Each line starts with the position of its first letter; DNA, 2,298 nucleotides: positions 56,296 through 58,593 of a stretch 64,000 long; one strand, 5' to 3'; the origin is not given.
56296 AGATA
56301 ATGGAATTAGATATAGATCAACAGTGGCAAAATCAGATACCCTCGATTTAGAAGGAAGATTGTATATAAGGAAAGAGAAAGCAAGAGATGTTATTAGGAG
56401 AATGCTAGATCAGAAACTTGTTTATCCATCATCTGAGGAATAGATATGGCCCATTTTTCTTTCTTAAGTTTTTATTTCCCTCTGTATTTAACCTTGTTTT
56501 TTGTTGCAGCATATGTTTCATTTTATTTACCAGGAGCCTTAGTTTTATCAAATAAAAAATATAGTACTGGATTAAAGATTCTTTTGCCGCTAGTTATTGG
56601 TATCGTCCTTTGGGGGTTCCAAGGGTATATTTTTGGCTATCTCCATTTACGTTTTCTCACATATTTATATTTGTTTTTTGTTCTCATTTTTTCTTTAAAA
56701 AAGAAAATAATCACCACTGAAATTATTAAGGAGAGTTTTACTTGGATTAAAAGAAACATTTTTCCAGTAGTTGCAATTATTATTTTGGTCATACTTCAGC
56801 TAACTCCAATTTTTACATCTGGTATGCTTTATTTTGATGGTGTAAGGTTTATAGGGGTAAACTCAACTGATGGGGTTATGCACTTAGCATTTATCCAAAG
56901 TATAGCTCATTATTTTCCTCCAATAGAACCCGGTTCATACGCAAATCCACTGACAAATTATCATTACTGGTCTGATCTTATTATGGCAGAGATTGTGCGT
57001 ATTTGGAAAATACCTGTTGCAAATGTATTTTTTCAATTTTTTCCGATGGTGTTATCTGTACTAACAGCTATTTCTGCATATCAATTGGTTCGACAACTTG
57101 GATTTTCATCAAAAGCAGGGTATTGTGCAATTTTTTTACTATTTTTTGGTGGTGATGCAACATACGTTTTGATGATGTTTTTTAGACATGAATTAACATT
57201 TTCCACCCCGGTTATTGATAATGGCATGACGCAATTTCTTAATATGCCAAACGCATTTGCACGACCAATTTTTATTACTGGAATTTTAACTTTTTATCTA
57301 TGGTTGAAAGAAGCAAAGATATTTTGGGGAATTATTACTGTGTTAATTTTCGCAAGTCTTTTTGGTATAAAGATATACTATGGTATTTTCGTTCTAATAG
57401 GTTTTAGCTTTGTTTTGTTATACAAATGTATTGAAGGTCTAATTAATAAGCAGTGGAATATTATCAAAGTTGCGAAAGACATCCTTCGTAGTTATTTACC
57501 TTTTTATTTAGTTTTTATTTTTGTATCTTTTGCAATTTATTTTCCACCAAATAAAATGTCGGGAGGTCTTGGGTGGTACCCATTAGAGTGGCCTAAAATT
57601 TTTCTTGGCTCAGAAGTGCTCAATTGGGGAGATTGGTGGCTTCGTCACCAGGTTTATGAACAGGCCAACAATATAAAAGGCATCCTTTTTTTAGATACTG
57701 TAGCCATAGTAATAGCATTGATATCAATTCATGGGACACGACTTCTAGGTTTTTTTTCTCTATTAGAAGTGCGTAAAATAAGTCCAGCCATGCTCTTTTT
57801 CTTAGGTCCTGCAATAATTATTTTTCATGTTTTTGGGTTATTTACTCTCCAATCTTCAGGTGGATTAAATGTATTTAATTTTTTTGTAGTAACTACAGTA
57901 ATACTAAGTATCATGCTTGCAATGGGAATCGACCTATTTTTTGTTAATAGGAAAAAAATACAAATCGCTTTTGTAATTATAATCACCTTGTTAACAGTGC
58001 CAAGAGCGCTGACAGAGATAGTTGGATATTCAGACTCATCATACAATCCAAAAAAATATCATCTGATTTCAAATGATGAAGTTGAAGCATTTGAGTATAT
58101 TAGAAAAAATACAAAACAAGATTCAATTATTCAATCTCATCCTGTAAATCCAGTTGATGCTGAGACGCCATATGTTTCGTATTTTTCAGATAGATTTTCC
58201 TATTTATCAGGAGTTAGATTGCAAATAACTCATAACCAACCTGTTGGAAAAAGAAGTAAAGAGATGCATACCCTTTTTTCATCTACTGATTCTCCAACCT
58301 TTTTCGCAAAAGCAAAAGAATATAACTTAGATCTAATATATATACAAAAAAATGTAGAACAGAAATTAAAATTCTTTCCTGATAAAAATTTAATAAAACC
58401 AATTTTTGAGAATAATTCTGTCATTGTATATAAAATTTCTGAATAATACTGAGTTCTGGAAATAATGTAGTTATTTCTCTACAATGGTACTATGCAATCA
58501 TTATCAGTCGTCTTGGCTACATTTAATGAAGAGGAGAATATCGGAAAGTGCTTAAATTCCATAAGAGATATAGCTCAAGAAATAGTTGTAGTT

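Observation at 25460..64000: ~38.5-kb co-directional envelope-glycosylation supercluster with at least 14 GT-C polytopic transferases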

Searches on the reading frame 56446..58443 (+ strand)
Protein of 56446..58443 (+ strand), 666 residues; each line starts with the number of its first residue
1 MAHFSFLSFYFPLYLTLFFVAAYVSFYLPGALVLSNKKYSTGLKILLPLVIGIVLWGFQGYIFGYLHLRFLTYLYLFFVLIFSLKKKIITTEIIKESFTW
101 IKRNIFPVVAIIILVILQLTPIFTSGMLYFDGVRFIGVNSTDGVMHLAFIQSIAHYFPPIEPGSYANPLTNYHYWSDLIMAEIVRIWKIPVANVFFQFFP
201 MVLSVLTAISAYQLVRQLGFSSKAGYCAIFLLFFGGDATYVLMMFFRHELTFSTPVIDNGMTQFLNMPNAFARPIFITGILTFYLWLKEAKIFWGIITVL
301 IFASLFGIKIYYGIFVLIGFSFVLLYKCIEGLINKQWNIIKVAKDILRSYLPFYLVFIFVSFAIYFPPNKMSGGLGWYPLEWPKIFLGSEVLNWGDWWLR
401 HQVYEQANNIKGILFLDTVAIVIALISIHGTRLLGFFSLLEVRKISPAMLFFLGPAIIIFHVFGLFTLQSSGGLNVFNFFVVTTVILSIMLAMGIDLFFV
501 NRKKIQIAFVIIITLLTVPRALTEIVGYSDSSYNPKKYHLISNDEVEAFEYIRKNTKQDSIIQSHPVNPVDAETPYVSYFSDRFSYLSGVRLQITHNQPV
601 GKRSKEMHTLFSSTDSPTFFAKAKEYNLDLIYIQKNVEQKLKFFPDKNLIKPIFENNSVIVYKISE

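Call 5: search_protein_families(library=pfam, proteins=[window:56446-58443:+], max_evalue=0.01)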
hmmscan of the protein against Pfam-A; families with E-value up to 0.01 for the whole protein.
window:56446-58443:+ (666 aa): 0 families

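Call 17: find_homologous_proteins(query=window:56446-58443:+, max_evalue=0.00001)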
Query window:56446-58443:+ (666 aa): 131 proteins with E <= 0.00001 among 8000 candidates; the best 120 are listed.
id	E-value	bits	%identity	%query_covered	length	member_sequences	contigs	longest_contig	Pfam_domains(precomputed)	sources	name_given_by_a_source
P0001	0.0e+0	1476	100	100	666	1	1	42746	-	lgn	-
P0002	0.0e+0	1028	68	100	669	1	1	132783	-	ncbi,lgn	-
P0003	6.8e-234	796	52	100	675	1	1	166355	-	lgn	-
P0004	8.5e-223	760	51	100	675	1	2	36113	-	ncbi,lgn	-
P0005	2.9e-222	758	51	100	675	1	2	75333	-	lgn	-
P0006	9.3e-221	753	53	96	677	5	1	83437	-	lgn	-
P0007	6.4e-220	750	51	100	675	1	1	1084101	-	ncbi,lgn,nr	ncbi:MAG: hypothetical protein KatS3mg089_0392 [Patescibacteria group bacterium]|nr:MAG: hypothetica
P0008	3.4e-215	735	51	100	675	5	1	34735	-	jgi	-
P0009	2.7e-211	722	53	96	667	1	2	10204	-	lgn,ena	-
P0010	6.9e-211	720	49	100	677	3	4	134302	-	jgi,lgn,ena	-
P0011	6.2e-210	717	50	100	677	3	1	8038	-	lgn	-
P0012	6.0e-207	707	48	100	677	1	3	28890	-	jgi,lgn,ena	-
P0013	8.5e-207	707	49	100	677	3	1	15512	-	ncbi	-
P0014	1.6e-197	676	47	100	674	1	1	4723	-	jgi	jgi:hypothetical protein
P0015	9.9e-195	667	45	100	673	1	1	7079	-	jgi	jgi:hypothetical protein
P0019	3.1e-170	586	44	100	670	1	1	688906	-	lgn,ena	-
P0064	5.8e-151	522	41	100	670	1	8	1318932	-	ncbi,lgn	-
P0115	1.6e-100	356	31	94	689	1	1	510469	-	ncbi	ncbi:MAG: hypothetical protein ABI425_01080 [Patescibacteria group bacterium]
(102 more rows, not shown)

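Call 19: find_encoding_contigs(protein=P0002, flank=10000, max_places=2)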
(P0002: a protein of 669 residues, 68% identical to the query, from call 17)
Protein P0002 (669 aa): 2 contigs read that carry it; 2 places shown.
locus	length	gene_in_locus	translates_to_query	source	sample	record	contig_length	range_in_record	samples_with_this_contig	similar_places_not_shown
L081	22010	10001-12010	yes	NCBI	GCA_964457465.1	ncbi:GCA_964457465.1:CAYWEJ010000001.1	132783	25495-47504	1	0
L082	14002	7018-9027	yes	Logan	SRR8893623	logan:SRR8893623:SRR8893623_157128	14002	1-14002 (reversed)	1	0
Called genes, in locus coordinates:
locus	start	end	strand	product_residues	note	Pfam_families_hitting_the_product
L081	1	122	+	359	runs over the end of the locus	PF13439:Glyco_transf_4 (weak), PF00534:Glycos_transf_1, PF13692:Glyco_trans_1_4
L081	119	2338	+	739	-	PF09586:YfhO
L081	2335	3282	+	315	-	PF00535:Glycos_transf_2, PF13641:Glyco_tranf_2_3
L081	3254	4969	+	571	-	PF13231:PMT_2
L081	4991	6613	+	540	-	PF02366:PMT (weak), PF13231:PMT_2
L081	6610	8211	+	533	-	PF13231:PMT_2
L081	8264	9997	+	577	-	-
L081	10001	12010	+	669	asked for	-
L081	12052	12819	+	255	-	PF00535:Glycos_transf_2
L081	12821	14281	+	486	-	-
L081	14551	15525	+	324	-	PF01073:3Beta_HSD, PF01370:Epimerase, PF02719:Polysacc_synt_2, PF04321:RmlD_sub_bind, PF07993:NAD_binding_4 (faint), PF16363:GDP_Man_Dehyd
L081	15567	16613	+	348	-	PF13439:Glyco_transf_4, PF13579:Glyco_trans_4_4, PF00534:Glycos_transf_1, PF13692:Glyco_trans_1_4, PF20706:GT4-conflict (weak)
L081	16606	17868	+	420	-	PF13440:Polysacc_synt_3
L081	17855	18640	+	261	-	PF00535:Glycos_transf_2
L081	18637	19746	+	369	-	PF13439:Glyco_transf_4, PF20706:GT4-conflict, PF00534:Glycos_transf_1, PF13692:Glyco_trans_1_4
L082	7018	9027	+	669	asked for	-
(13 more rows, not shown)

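Call 21: search_solved_structures(query=A1, max_evalue=10, show_alignments=2)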
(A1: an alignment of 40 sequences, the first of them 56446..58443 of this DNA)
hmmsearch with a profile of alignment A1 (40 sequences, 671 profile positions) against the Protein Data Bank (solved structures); distinct sequences matched with E-value up to 10: 0.
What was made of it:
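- On Oligosaccharyltransferase STT3/PglB/AglB (considered for 56446): No PDB sequence hit with the family profile (call 21).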

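Call 26: find_encoding_contigs(protein=P0007, flank=10000, max_places=1)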
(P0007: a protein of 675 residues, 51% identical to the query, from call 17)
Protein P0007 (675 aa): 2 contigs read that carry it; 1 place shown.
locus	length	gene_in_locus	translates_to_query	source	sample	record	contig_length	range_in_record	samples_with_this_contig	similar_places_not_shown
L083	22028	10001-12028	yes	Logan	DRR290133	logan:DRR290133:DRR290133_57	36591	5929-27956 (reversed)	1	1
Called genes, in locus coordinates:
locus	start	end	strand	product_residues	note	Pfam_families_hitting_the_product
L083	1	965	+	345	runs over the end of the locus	PF00534:Glycos_transf_1, PF13692:Glyco_trans_1_4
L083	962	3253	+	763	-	PF09586:YfhO (faint)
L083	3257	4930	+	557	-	PF13231:PMT_2 (weak)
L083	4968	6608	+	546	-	PF02366:PMT, PF13231:PMT_2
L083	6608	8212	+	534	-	PF13231:PMT_2 (weak)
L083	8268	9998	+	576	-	-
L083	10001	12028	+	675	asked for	-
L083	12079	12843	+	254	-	PF00535:Glycos_transf_2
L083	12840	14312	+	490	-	-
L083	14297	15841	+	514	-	-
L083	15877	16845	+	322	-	PF01073:3Beta_HSD, PF01370:Epimerase, PF02719:Polysacc_synt_2, PF04321:RmlD_sub_bind, PF13460:NAD_binding_10, PF16363:GDP_Man_Dehyd, PF07993:NAD_binding_4 (weak)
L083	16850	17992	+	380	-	-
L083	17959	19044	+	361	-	PF13439:Glyco_transf_4, PF13579:Glyco_trans_4_4, PF00534:Glycos_transf_1, PF13692:Glyco_trans_1_4, PF13524:Glyco_trans_1_2 (weak), PF20706:GT4-conflict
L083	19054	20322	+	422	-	PF01943:Polysacc_synt, PF13440:Polysacc_synt_3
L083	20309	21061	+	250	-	PF00535:Glycos_transf_2, PF10111:Glyco_tranf_2_2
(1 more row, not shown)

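Call 27: find_encoding_contigs(protein=P0001, flank=10000, max_places=2)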
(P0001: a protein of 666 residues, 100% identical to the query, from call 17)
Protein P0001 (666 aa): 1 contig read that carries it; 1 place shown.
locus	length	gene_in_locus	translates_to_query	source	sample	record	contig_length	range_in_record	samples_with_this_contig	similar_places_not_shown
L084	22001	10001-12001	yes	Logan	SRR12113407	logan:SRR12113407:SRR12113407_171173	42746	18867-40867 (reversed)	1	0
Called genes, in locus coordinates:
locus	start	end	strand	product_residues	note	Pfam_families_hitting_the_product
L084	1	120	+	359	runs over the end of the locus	PF13439:Glyco_transf_4 (weak), PF00534:Glycos_transf_1, PF13692:Glyco_trans_1_4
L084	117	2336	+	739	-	PF09586:YfhO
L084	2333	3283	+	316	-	PF00535:Glycos_transf_2, PF10111:Glyco_tranf_2_2 (weak), PF13641:Glyco_tranf_2_3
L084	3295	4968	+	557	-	PF13231:PMT_2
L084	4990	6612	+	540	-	PF02366:PMT, PF13231:PMT_2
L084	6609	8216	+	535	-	PF13231:PMT_2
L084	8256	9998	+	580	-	-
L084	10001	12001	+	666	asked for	-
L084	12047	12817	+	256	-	PF00535:Glycos_transf_2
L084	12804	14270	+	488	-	PF13231:PMT_2 (weak)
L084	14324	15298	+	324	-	PF01073:3Beta_HSD, PF01370:Epimerase, PF02719:Polysacc_synt_2, PF04321:RmlD_sub_bind, PF05368:NmrA (faint), PF07993:NAD_binding_4 (faint), PF13460:NAD_binding_10 (weak), PF16363:GDP_Man_Dehyd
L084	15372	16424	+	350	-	PF13439:Glyco_transf_4 (weak), PF00534:Glycos_transf_1, PF13692:Glyco_trans_1_4, PF20706:GT4-conflict (weak)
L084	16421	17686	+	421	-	PF01943:Polysacc_synt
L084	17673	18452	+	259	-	PF00535:Glycos_transf_2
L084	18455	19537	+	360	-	PF13439:Glyco_transf_4, PF13579:Glyco_trans_4_4 (weak), PF20706:GT4-conflict, PF00534:Glycos_transf_1, PF13692:Glyco_trans_1_4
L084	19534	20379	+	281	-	PF00535:Glycos_transf_2, PF10111:Glyco_tranf_2_2 (weak), PF13641:Glyco_tranf_2_3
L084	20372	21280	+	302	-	PF00535:Glycos_transf_2, PF10111:Glyco_tranf_2_2, PF13641:Glyco_tranf_2_3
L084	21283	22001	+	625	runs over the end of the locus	PF13522:GATase_6, PF13537:GATase_7, PF12481:DUF3700 (weak), PF00733:Asn_synthase, PF06508:QueC (faint)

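Call 36: predict_structure(alignment_id=A1)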
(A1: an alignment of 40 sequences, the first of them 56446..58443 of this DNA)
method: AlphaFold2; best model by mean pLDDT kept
length: 666 residues; sequences in the alignment: 40
mean_pLDDT: 91.7   pTM: 0.92
mean pLDDT of the five models: 91.7, 91.5, 90.9, 90.7, 90.3
residues with pLDDT >= 90: 483; 70-90: 160; 50-70: 23; < 50: 0
segments of 3 or more residues with pLDDT < 50: none
pLDDT, mean of each block of 10 residues (from residue 1): 88 98 98 91 93 98 95 98 93 84 89 93 94 93 95 92 89 89 98 97 96 95 93 88 86 70 89 98 96 97 95 96 96 94 92 97 85 79 85 90 96 95 91 87 85 96 85 63 94 83 82 88 89 90 97 96 95 95 96 85 95 98 97 95 96 97 94
secondary structure, 60 per line:
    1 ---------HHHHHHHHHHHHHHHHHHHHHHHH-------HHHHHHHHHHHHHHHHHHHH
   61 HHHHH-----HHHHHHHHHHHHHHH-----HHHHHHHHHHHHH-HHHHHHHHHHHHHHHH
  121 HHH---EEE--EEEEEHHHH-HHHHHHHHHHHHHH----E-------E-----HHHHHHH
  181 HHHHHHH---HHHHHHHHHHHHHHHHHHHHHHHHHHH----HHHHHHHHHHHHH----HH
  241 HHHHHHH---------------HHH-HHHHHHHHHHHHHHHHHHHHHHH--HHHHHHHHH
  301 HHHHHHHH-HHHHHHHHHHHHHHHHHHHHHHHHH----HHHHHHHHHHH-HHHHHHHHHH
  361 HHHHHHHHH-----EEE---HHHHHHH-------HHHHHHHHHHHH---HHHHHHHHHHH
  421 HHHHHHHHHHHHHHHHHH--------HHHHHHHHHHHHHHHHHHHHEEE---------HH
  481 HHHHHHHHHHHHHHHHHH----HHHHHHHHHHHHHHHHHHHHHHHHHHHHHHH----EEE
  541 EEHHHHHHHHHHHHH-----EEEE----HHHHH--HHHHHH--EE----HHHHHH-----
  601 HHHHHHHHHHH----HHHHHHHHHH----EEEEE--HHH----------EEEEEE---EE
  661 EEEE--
elements in order: H10-33 H41-65 H71-85 H91-103 H105-123 E127-129 E132-136 H137-140 H142-155 H174-187 H191-217 H222-234 H239-247 H267-289 H292-308 H310-334 H339-349 H351-369 E375-377 H381-387 H395-406 H410-438 H447-466 E467-469 H479-498 H503-533 E538-542 H543-555 E561-564 H569-573 H576-581 H590-595 H601-611 H616-625 E630-634 E650-655 E659-664
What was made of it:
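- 56446..58446 (+): GT-C by fold; second family without a Pfam model; about four extra N-terminal helices, then a conserved D-G-x-M-H; C-terminal alpha/beta domain. AF2 model pLDDT 91.7 (call 36).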

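Call 46: find_homologous_proteins(query=L084:21283-21999:+, max_evalue=1e-30)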
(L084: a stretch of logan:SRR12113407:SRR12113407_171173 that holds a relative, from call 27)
Query L084:21283-21999:+ (239 aa): 4951 proteins with E <= 1e-30 among 8000 candidates; the best 120 are listed.
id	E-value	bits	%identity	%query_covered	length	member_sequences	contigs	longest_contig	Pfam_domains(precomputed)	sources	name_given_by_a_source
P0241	6.7e-120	417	76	100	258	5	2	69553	PF12481.14,PF13522.12,PF13537.12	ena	-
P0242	3.3e-59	219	47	98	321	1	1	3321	PF12481.14,PF00733.28,PF13522.12,PF13537.12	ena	-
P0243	3.9e-59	218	74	56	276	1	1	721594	PF00733.28,PF13522.12,PF13537.12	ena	-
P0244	1.2e-58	217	45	99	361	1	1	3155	PF12481.14,PF00733.28,PF13522.12,PF02540.24,PF13537.12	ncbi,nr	ncbi:MAG: asparagine synthase (glutamine-hydrolyzing), partial [Candidatus Levybacteria bacterium]|n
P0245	1.4e-58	217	71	60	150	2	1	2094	PF13522.12,PF13537.12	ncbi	-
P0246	1.1e-56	210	49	90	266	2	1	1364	PF12481.14,PF00733.28,PF13522.12,PF13537.12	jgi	jgi:asparagine synthase (glutamine-hydrolysing)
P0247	6.6e-54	201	45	100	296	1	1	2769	PF00733.28,PF13522.12,PF13537.12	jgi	jgi:asparagine synthase (glutamine-hydrolysing)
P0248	1.4e-53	200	43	98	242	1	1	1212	PF13522.12,PF13537.12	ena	-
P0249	4.6e-53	199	47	96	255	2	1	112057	PF12481.14,PF13522.12,PF13537.12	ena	-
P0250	5.9e-53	198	44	88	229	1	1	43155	PF12481.14,PF13522.12,PF13537.12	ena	-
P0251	7.2e-53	198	45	98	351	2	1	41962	PF00733.28,PF13522.12,PF13537.12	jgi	-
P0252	1.2e-52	197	43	99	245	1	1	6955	PF12481.14,PF13522.12,PF13537.12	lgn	-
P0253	1.8e-52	197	44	96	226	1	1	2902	PF13522.12,PF13537.12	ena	-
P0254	5.5e-52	195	44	97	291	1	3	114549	PF12481.14,PF00733.28,PF13522.12,PF13537.12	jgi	jgi:asparagine synthase (glutamine-hydrolysing)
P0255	5.9e-52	195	47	87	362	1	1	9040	PF00733.28,PF13522.12,PF13537.12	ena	-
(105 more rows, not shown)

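Call 64: find_encoding_contigs(protein=P0064, flank=10000, max_places=1)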
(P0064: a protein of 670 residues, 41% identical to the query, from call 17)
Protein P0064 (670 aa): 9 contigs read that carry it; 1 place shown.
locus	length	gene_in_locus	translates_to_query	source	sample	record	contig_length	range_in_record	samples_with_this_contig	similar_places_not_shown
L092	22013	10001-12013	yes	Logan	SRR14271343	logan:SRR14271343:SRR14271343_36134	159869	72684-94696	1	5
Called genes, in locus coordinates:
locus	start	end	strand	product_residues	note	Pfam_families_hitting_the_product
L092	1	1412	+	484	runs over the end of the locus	PF26314:MptA_B_family, PF09594:GT87 (weak)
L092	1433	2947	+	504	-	PF13231:PMT_2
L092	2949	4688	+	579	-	PF10131:PTPS_related (weak)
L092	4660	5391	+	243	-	PF00535:Glycos_transf_2, PF10111:Glyco_tranf_2_2 (weak), PF13641:Glyco_tranf_2_3 (weak)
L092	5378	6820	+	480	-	PF01943:Polysacc_synt, PF13440:Polysacc_synt_3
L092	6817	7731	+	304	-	PF00535:Glycos_transf_2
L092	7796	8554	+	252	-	PF00535:Glycos_transf_2, PF10111:Glyco_tranf_2_2 (weak)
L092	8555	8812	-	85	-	PF18893:DUF5652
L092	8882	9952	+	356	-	PF00534:Glycos_transf_1, PF13692:Glyco_trans_1_4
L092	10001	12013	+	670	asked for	-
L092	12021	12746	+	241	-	PF00535:Glycos_transf_2, PF10111:Glyco_tranf_2_2, PF13641:Glyco_tranf_2_3 (weak)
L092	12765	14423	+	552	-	PF13231:PMT_2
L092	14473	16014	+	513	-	PF13231:PMT_2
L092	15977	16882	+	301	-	PF00535:Glycos_transf_2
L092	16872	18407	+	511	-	-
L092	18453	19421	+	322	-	PF01073:3Beta_HSD, PF01370:Epimerase, PF02719:Polysacc_synt_2, PF04321:RmlD_sub_bind, PF05368:NmrA (weak), PF13460:NAD_binding_10, PF16363:GDP_Man_Dehyd, PF07993:NAD_binding_4 (weak)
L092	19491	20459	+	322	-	PF01073:3Beta_HSD, PF01370:Epimerase, PF02719:Polysacc_synt_2, PF04321:RmlD_sub_bind, PF05368:NmrA (faint), PF07993:NAD_binding_4 (faint), PF13460:NAD_binding_10 (weak), PF16363:GDP_Man_Dehyd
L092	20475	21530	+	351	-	PF13439:Glyco_transf_4, PF00534:Glycos_transf_1, PF13692:Glyco_trans_1_4, PF13524:Glyco_trans_1_2 (weak)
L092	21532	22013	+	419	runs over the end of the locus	PF01943:Polysacc_synt, PF13440:Polysacc_synt_3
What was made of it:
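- On MptA/MptB polyprenyl-phosphomannose-dependent mannosyltransferases (considered for 26218): The positional ortholog in L092 hits PF26314 (call 64).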

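Call 65: find_encoding_contigs(protein=P0115, flank=10000, max_places=1)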
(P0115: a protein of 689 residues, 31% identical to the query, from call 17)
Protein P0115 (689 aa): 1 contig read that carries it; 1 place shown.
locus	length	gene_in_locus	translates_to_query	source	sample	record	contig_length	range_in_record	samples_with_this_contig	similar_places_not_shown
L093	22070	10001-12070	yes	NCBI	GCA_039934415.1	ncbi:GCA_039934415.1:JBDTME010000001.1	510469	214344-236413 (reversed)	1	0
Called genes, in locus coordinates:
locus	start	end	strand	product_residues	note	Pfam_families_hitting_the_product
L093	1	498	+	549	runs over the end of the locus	PF01368:DHH, PF02272:DHHA1, PF17768:RecJ_OB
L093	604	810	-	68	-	-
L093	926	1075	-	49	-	-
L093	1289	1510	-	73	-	-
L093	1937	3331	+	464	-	PF01336:tRNA_anti-codon, PF00152:tRNA-synt_2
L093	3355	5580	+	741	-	PF00270:DEAD (faint), PF04851:ResIII, PF17757:UvrB_inter, PF27431:UvrB_3rd, PF00271:Helicase_C, PF12344:UvrB, PF02151:UVR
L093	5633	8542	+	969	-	PF00005:ABC_tran (faint), PF02463:SMC_N (faint), PF03193:RsgA_GTPase (faint), PF13175:AAA_15 (faint), PF13191:AAA_16 (faint), PF13476:AAA_23 (faint), PF17760:UvrA_inter, PF17755:UvrA_DNA-bind, +3 more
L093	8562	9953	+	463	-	PF01541:GIY-YIG, PF27096:UvrC_M, PF02151:UVR (weak), PF08459:UvrC_RNaseH_dom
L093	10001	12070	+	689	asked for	-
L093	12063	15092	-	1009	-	PF00580:UvrD-helicase, PF01443:Viral_helicase1 (faint), PF13245:AAA_19, PF13604:AAA_30 (faint), PF13361:UvrD_C, PF13538:UvrD_C_2 (weak), PF12705:PDDEXK_1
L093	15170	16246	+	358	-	PF03816:LytR_cpsA_psr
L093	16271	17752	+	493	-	PF13231:PMT_2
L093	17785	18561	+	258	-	PF00535:Glycos_transf_2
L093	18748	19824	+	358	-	PF26314:MptA_B_family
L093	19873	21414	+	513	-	PF02366:PMT (weak), PF13231:PMT_2 (weak)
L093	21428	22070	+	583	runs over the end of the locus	PF10131:PTPS_related (weak)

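Call 75: search_protein_families(library=ncbifam, proteins=[window:56446-58443:+], max_evalue=0.01)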
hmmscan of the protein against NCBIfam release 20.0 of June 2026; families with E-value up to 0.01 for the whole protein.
window:56446-58443:+ (666 aa): 0 families
